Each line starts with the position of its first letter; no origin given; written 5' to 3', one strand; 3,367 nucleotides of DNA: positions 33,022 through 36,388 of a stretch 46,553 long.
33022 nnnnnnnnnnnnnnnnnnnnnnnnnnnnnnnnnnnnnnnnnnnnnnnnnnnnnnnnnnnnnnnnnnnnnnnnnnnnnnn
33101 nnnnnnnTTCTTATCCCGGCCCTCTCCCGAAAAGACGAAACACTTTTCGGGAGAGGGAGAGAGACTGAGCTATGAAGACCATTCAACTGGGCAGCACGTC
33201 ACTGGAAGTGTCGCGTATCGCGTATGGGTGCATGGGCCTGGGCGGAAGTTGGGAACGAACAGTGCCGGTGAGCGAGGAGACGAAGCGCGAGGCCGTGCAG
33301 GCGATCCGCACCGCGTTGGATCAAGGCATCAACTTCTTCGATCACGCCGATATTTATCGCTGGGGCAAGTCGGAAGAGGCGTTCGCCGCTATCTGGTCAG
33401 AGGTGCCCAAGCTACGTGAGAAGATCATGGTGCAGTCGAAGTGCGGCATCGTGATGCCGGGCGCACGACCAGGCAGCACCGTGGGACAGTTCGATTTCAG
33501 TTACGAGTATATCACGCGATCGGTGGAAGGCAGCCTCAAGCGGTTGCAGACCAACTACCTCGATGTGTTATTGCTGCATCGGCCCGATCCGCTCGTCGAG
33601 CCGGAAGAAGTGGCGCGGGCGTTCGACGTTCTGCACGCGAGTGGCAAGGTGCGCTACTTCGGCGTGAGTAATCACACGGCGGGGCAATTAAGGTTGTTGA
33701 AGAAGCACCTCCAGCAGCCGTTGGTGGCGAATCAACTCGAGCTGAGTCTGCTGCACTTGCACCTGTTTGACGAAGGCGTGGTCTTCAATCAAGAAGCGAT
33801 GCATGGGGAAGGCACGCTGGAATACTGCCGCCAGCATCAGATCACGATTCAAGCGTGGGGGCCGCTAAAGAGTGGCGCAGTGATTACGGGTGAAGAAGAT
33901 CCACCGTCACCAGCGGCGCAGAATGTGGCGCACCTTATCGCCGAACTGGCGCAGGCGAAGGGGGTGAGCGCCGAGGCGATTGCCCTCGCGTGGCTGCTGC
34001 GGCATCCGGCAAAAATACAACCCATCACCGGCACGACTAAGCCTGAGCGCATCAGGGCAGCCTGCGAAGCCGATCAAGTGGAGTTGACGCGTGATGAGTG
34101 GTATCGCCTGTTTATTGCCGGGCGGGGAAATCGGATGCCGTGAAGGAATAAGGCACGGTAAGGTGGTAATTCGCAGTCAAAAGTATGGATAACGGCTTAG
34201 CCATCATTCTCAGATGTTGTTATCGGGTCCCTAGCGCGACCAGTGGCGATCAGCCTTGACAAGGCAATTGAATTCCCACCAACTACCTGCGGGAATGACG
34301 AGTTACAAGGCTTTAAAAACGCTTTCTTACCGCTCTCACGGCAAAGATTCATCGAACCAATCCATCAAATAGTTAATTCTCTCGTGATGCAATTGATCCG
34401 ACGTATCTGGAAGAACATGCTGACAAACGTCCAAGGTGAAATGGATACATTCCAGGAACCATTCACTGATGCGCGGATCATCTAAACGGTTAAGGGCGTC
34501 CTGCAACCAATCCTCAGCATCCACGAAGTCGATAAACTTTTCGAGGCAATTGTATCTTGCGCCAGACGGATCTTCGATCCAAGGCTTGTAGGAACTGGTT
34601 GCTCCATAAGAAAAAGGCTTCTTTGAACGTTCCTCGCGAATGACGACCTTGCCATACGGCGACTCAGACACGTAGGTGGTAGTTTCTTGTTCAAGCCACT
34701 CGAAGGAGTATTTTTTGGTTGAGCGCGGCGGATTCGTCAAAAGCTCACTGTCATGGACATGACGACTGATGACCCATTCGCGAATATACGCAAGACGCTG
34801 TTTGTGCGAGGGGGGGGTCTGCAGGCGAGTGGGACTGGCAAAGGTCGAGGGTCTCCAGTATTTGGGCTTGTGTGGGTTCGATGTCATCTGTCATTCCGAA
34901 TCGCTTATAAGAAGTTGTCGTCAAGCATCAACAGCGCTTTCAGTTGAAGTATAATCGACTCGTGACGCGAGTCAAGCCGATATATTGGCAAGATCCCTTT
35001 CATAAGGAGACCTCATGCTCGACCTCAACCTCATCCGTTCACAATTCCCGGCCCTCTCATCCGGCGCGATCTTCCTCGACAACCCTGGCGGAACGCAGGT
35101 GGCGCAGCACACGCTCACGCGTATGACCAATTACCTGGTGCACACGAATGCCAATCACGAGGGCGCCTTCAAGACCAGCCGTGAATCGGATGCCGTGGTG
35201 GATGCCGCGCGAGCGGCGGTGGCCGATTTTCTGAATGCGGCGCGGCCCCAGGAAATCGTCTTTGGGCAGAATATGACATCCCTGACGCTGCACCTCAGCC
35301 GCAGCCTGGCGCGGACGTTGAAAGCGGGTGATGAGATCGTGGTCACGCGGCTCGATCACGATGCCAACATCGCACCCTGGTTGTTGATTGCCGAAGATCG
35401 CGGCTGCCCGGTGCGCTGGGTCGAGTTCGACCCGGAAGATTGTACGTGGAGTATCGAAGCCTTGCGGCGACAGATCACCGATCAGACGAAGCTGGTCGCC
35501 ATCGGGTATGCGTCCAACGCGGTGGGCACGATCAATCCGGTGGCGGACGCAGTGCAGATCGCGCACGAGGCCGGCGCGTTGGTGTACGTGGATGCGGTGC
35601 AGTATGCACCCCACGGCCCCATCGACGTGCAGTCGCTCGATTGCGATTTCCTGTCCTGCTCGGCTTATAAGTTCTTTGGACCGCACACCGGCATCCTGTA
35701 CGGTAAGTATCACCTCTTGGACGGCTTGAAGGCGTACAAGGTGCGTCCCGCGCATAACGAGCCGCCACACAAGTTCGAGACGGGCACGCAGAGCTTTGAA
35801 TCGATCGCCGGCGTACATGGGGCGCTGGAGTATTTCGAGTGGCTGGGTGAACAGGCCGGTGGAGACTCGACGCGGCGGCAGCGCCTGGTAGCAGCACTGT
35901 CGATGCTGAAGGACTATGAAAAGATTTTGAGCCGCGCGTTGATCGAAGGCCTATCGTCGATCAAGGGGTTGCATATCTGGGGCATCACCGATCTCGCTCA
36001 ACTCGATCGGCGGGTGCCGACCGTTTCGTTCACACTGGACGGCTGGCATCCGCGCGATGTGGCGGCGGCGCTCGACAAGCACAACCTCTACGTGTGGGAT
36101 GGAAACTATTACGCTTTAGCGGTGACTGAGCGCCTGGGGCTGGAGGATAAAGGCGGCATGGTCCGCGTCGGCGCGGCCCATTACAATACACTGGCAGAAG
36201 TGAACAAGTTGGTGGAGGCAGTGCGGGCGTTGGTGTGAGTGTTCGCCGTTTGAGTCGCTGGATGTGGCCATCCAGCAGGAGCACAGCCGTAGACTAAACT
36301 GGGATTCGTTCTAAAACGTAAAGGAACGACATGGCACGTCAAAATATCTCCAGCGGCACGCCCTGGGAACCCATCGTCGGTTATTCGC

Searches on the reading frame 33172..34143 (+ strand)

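Call 51: search_protein_families(library=pfam, proteins=[window:33172-34143:+], max_evalue=0.001)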
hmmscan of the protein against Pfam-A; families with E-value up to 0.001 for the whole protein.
window:33172-34143:+ (323 aa): 1 family
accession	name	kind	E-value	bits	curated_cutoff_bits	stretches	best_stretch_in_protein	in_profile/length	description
PF00248.27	Aldo_ket_red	-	2.4e-62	211.1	24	1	15-312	1-285/291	Aldo/keto reductase family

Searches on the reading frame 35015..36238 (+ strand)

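Call 51: search_protein_families(library=pfam, proteins=[window:35015-36238:+], max_evalue=0.001)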
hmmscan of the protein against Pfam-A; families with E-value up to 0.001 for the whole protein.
window:35015-36238:+ (407 aa): 3 families
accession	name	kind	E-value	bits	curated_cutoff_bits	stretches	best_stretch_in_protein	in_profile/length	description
PF00266.25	Aminotran_5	-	1.1e-72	245.5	21.5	1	19-399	1-371/371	Aminotransferase class-V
PF00155.27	Aminotran_1_2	-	3.7e-08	33.4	19.7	1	62-194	44-186/361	Aminotransferase class I and II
PF01053.26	Cys_Met_Meta_PP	-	5.2e-08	32.3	27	1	35-230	23-209/381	Cys/Met metabolism PLP-dependent enzyme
